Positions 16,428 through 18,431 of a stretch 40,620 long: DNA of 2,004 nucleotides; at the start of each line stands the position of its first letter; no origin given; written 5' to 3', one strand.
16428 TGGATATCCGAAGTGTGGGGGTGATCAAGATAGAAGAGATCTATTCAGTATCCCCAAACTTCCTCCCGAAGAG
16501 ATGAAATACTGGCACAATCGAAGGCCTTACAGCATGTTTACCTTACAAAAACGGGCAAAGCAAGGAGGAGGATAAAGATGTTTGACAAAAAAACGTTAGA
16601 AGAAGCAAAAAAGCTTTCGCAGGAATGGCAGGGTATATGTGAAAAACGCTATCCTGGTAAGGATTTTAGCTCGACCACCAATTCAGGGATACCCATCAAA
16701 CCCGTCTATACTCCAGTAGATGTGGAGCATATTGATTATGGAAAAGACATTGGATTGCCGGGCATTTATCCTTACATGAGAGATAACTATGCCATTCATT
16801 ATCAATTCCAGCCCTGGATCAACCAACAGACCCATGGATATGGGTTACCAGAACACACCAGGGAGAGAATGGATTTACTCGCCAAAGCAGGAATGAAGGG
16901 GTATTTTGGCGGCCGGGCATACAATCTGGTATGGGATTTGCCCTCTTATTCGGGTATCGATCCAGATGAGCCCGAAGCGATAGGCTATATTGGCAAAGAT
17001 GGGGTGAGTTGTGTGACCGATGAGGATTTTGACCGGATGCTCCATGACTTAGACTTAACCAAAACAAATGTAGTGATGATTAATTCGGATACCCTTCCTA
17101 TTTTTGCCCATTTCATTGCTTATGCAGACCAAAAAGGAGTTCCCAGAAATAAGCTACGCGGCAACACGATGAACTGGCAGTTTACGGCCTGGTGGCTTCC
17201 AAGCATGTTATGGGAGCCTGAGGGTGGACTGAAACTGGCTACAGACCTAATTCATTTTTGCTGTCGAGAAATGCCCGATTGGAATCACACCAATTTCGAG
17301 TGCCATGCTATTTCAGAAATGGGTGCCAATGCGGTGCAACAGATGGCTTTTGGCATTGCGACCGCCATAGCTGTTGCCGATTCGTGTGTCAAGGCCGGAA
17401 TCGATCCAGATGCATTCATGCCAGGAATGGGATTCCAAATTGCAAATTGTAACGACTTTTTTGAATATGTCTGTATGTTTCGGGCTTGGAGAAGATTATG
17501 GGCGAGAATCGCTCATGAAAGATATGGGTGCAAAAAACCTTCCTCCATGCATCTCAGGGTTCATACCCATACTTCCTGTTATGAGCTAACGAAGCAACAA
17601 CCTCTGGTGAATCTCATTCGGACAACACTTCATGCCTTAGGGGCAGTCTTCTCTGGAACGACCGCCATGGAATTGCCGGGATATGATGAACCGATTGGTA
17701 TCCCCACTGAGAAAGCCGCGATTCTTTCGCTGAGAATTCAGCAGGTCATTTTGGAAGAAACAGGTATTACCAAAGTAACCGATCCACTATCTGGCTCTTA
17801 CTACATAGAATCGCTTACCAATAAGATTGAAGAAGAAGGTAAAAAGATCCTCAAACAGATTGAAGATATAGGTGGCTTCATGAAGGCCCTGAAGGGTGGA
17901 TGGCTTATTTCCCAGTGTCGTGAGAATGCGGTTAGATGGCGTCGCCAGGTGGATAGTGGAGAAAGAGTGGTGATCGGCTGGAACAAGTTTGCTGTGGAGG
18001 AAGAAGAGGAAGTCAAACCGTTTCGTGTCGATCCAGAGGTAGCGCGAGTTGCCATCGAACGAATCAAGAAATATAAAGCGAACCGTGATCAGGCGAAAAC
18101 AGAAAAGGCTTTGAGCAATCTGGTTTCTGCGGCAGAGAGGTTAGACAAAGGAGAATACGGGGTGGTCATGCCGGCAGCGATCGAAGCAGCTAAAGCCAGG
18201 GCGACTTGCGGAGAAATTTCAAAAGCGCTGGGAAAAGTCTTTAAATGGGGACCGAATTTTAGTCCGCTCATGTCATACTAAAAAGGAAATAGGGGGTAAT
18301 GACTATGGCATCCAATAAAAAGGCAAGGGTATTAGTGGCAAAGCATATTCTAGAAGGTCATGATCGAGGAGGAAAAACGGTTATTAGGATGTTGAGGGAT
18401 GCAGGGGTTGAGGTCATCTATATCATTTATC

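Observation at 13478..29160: TetR-headed cluster uniting two B12 acyl-CoA mutases with an ATP-driven HgdAB/BCR-type Fe-S radical enzyme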

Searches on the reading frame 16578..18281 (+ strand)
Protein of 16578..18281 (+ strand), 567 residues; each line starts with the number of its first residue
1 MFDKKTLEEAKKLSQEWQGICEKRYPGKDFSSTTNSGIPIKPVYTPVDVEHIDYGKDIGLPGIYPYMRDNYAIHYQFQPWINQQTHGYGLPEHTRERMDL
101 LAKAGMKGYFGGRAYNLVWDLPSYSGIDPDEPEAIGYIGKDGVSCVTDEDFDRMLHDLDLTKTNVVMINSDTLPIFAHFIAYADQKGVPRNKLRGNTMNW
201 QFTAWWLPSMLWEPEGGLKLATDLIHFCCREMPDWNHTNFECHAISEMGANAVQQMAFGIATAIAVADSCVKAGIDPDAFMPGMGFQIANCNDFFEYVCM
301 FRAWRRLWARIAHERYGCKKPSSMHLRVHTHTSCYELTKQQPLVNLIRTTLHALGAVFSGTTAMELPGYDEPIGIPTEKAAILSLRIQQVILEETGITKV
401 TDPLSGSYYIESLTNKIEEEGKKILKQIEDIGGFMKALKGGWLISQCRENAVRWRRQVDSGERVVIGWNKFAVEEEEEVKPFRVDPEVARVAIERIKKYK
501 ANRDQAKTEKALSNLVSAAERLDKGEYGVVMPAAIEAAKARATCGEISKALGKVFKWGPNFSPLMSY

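Call 3: search_protein_families(library=pfam, proteins=[window:16578-18281:+])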
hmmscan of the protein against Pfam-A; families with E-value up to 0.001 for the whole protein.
window:16578-18281:+ (567 aa): 1 family
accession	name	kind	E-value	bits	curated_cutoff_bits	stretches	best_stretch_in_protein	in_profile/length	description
PF01642.28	MM_CoA_mutase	-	1.1e-142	476.6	22.1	1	33-555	1-511/512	Methylmalonyl-CoA mutase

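Call 5: search_protein_families(library=ncbifam, proteins=[window:16578-18281:+], max_evalue=0.00001)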
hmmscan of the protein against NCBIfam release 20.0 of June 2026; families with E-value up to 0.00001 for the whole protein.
window:16578-18281:+ (567 aa): 4 families
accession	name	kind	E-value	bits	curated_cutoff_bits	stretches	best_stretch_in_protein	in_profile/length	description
TIGR00641.1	acid_CoA_mut_N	subfamily_domain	1.2e-132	442.8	303.8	1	33-556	2-520/528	methylmalonyl-CoA mutase N-terminal domain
NF006944.0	PRK09426.1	equivalog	1.3e-108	363.8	876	1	23-556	26-549/721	methylmalonyl-CoA mutase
TIGR00642.1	mmCoA_mut_beta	equivalog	8.3e-50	169.6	617.25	1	145-475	125-454/620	methylmalonyl-CoA mutase small subunit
NF045497.1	IsobCoAmut_IcmF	equivalog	4.7e-47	160.4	1500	1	228-551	745-1065/1076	fused isobutyryl-CoA mutase/GTPase IcmF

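Call 15: search_solved_structures(query=window:16578-18281:+, show_alignments=0, max_evalue=1e-10)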
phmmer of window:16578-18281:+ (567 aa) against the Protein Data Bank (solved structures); distinct sequences matched with E-value up to 1e-10: 11.
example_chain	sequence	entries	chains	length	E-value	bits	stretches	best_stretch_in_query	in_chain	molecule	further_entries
4r3u_A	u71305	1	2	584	1.6e-96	327.3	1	19-554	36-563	2-hydroxyisobutyryl-CoA mutase large subunit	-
8gju_J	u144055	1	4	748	2.1e-95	323.6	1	4-555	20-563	Methylmalonyl-CoA mutase, mitochondrial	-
2xij_A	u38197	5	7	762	2.2e-95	323.6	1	4-555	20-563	METHYLMALONYL-COA MUTASE, MITOCHONDRIAL | Methylmalonyl-CoA mutase, mitochondrial precursor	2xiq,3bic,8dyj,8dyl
1e1c_A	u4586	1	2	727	8.4e-72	245.7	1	60-555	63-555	METHYLMALONYL-COA MUTASE ALPHA CHAIN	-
1req_A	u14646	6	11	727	5.6e-71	243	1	60-555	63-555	METHYLMALONYL-COA MUTASE | PROTEIN (METHYLMALONYL-COA MUTASE)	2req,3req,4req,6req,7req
5req_A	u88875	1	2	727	5.7e-71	242.9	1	60-555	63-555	PROTEIN (METHYLMALONYL-COA MUTASE ALPHA-SUBUNIT)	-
6oxc_A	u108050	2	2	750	2.3e-70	240.9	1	34-555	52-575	Methylmalonyl-CoA mutase large subunit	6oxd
8ssl_A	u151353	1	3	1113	3.8e-37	131.2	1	213-474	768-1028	Fused isobutyryl-CoA mutase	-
4xc6_A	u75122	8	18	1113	3.8e-37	131.2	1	213-474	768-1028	Isobutyryl-CoA mutase fused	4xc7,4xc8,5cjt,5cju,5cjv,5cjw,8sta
1e1c_B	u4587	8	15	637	4.1e-25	91.5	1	215-486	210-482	METHYLMALONYL-COA MUTASE BETA CHAIN | METHYLMALONYL-COA MUTASE | PROTEIN (METHYLMALONYL-COA MUTASE BETA-SUBUNIT)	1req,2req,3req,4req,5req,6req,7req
6oxc_B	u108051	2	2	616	2e-21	79.3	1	244-481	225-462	Methylmalonyl-CoA mutase small subunit mutA | Methylmalonyl-CoA mutase small subunit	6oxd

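Call 18: search_solved_structures(query=window:16578-18281:+, show_alignments=4, max_evalue=1e-69)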
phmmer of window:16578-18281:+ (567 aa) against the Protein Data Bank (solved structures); distinct sequences matched with E-value up to 1e-69: 7.
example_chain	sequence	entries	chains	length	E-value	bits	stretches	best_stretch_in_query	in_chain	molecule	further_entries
4r3u_A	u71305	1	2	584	1.6e-96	327.3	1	19-554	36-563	2-hydroxyisobutyryl-CoA mutase large subunit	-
8gju_J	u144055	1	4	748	2.1e-95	323.6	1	4-555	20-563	Methylmalonyl-CoA mutase, mitochondrial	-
2xij_A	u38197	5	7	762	2.2e-95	323.6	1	4-555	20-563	METHYLMALONYL-COA MUTASE, MITOCHONDRIAL | Methylmalonyl-CoA mutase, mitochondrial precursor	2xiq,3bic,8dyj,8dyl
1e1c_A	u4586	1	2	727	8.4e-72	245.7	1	60-555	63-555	METHYLMALONYL-COA MUTASE ALPHA CHAIN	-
1req_A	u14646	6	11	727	5.6e-71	243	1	60-555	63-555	METHYLMALONYL-COA MUTASE | PROTEIN (METHYLMALONYL-COA MUTASE)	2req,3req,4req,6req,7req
5req_A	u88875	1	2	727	5.7e-71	242.9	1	60-555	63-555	PROTEIN (METHYLMALONYL-COA MUTASE ALPHA-SUBUNIT)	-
6oxc_A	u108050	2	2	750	2.3e-70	240.9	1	34-555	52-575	Methylmalonyl-CoA mutase large subunit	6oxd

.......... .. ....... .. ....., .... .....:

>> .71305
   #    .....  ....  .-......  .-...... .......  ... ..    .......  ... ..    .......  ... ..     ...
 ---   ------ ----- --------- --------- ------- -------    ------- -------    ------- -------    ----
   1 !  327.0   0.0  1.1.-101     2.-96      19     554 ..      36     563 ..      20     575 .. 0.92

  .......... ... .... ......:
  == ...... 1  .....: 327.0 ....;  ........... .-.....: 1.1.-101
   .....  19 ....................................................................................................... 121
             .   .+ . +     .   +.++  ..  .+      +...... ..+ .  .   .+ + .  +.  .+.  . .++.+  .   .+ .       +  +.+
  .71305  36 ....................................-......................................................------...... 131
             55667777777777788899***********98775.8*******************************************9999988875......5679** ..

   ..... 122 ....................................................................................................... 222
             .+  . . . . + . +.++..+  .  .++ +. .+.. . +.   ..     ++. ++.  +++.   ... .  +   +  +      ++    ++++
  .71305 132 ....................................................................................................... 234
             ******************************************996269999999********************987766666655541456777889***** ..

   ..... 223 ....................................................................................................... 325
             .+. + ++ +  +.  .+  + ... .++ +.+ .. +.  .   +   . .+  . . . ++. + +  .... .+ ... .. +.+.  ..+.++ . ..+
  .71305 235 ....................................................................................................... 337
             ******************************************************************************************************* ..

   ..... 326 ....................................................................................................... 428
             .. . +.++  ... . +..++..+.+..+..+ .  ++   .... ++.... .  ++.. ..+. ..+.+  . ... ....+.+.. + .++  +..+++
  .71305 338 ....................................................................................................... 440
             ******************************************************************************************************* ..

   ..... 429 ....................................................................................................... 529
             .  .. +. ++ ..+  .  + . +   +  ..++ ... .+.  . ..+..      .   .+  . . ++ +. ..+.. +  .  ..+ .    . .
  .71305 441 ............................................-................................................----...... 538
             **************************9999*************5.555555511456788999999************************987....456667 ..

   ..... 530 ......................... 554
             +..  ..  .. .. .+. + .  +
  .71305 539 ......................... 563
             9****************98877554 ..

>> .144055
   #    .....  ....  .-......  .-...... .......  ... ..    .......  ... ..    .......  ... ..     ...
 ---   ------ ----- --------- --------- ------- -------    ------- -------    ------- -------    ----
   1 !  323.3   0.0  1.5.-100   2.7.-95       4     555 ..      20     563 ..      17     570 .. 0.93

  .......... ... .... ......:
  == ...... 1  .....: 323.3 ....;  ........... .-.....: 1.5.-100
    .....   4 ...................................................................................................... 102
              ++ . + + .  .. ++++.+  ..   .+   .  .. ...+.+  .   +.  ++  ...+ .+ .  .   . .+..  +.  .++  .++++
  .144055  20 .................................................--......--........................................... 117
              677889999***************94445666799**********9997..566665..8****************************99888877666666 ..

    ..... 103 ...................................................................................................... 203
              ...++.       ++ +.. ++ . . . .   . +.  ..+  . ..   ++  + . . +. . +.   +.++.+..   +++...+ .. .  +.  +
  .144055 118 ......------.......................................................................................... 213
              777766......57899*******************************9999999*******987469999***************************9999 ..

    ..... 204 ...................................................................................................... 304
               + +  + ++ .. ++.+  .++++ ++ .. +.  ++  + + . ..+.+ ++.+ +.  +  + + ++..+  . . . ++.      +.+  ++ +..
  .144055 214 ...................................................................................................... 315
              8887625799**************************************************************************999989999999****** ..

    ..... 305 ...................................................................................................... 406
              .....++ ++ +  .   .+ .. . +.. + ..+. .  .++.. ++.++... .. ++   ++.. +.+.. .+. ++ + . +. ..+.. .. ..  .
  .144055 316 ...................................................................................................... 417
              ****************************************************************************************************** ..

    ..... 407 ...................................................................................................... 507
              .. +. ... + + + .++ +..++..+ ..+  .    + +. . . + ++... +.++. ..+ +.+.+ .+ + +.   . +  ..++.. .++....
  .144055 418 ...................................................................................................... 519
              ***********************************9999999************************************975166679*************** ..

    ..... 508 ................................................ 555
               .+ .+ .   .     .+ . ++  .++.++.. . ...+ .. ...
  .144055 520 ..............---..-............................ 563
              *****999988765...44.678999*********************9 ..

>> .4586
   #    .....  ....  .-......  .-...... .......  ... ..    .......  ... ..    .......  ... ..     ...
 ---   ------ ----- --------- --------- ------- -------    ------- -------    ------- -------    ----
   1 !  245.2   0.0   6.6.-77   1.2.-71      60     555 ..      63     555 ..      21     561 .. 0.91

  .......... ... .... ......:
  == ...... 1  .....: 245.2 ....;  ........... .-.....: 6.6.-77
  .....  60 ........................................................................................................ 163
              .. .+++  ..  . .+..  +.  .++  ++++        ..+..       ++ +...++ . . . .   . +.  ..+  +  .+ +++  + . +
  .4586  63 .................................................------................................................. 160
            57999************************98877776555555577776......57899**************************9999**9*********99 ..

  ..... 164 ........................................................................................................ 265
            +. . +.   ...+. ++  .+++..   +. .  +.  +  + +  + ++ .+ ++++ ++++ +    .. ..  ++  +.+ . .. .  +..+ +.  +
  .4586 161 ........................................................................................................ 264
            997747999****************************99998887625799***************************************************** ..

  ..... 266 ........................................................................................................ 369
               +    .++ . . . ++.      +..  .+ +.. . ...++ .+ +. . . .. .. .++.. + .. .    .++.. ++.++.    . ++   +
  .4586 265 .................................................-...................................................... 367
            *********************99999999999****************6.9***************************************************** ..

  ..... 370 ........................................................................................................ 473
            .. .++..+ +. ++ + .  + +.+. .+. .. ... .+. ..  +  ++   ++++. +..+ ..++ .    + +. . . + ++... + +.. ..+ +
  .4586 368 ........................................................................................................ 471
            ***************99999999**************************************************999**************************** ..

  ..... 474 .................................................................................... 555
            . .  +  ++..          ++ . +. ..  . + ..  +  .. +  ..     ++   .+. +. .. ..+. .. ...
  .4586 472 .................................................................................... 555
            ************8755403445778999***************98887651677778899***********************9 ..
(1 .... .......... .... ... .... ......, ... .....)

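Call 20: find_homologous_proteins(query=window:16578-18281:+, max_evalue=1e-40)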
Query window:16578-18281:+ (567 aa): 1981 proteins with E <= 1e-40 among 8000 candidates; the best 120 are listed.
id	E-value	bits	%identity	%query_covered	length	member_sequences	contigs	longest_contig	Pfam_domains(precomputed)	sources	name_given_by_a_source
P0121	0.0e+0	1270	93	100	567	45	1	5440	PF01642.29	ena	-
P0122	0.0e+0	1239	90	100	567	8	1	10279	PF01642.29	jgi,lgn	jgi:methylmalonyl-CoA mutase N-terminal domain/subunit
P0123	0.0e+0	1148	82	100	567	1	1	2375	PF01642.29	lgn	-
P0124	0.0e+0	1131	82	100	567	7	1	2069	PF01642.29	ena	-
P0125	0.0e+0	1120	80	100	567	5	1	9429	PF01642.29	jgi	jgi:methylmalonyl-CoA mutase N-terminal domain/subunit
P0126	0.0e+0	1107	87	91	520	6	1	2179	PF01642.29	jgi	jgi:methylmalonyl-CoA mutase N-terminal domain/subunit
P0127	0.0e+0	1083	78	100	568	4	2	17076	PF01642.29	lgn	-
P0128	0.0e+0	1024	72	100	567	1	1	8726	PF01642.29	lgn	-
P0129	6.9e-296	1001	72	100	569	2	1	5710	PF01642.29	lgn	-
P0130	1.6e-295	999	72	100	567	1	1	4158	PF01642.29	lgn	-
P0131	3.3e-295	998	71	100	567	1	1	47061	PF01642.29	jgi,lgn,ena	-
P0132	4.0e-295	998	72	99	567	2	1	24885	PF01642.29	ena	-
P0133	1.9e-287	973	71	99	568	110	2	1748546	PF01642.29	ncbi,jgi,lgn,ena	jgi:methylmalonyl-CoA mutase N-terminal domain/subunit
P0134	2.4e-286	969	71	99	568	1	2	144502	PF01642.29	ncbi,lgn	-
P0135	1.6e-285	966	71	99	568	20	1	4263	PF01642.29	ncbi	-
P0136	2.9e-285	965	68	100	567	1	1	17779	PF01642.29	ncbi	ncbi:methylmalonyl-CoA mutase family protein [Thermodesulfobacteriota bacterium]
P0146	1.5e-267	907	65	100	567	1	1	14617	PF01642.29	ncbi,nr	ncbi:MAG: acyl-CoA mutase large subunit family protein [Dehalococcoidia bacterium]|nr:acyl-CoA mutas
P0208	2.0e-161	557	46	98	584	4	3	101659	PF01642.29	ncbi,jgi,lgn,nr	ncbi:MAG: acyl-CoA mutase large subunit family protein [Burkholderiales bacterium]|nr:acyl-CoA mutas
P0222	1.8e-159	550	48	99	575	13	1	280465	PF01642.29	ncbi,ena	-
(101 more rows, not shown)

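Call 21: find_encoding_contigs(protein=P0133, flank=10000, max_places=4)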
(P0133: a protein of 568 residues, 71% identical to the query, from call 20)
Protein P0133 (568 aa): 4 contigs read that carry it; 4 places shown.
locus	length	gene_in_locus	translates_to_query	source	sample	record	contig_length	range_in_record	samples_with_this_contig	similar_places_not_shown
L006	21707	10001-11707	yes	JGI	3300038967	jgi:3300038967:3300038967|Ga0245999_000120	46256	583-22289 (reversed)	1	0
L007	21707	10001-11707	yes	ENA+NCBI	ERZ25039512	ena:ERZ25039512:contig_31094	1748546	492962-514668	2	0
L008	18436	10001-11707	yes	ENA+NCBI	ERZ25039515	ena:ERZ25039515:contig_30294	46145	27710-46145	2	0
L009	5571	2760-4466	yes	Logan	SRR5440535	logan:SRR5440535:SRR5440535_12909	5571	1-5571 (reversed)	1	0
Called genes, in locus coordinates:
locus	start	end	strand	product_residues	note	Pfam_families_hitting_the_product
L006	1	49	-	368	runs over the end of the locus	PF06050:HGD-D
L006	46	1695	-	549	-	PF00501:AMP-binding, PF13193:AMP-binding_C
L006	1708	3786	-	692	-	PF01855:POR_N, PF17147:PFOR_II, PF02775:TPP_enzyme_C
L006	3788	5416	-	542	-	PF14691:Fer4_20, PF07992:Pyr_redox_2 (weak), PF00070:Pyr_redox (weak), PF00890:FAD_binding_2 (weak), PF01266:DAO, PF07992:Pyr_redox_2, PF13450:NAD_binding_8, PF13738:Pyr_redox_3, +7 more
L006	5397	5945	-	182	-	PF01558:POR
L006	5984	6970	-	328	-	PF00389:2-Hacid_dh, PF02826:2-Hacid_dh_C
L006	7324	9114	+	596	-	PF01144:CoA_trans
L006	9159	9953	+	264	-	PF00378:ECH_1, PF16113:ECH_2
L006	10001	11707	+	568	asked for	PF01642:MM_CoA_mutase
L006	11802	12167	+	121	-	PF02310:B12-binding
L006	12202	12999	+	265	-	PF00378:ECH_1, PF16113:ECH_2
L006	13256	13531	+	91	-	-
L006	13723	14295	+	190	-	PF13610:DDE_Tnp_IS240, PF13683:rve_3 (weak)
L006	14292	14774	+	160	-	-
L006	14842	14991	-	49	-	-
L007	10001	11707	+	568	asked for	PF01642:MM_CoA_mutase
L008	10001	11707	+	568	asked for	PF01642:MM_CoA_mutase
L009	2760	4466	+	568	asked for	PF01642:MM_CoA_mutase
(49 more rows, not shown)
